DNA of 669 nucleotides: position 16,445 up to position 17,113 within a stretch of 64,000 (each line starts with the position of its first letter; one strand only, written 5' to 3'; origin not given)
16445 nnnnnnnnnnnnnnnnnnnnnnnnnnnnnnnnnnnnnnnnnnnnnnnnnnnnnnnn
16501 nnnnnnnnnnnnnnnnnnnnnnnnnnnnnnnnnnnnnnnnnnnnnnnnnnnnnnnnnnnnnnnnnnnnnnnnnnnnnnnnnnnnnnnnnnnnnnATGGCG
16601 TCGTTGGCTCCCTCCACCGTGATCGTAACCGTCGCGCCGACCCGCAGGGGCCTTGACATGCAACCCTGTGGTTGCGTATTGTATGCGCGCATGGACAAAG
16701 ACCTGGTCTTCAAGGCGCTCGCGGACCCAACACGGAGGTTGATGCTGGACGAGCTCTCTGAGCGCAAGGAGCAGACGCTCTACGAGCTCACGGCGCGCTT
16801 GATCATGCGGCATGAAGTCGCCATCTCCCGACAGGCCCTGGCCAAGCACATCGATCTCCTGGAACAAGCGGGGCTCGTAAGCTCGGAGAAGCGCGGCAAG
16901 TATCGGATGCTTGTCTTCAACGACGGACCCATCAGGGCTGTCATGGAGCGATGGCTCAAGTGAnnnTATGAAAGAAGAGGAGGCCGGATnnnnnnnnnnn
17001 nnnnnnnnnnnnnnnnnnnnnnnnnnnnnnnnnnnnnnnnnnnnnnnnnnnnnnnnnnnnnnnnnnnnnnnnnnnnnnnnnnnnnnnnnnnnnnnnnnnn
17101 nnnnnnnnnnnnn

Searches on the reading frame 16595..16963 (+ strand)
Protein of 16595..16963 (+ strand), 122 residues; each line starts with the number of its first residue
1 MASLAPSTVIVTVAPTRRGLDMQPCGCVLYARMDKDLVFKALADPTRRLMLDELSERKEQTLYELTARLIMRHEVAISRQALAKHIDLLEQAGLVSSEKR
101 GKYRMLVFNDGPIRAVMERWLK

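Call 12: search_protein_families(library=pfam, proteins=[window:16595-16963:+])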
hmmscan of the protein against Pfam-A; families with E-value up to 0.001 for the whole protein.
window:16595-16963:+ (122 aa): 2 families
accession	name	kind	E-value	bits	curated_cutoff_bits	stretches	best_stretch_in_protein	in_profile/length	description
PF12840.13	HTH_20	-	2.5e-08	34.2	27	1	42-96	1-49/51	Helix-turn-helix domain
PF01022.26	HTH_5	-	0.00069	19.9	22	0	44-97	1-47/47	Bacterial regulatory protein, arsR family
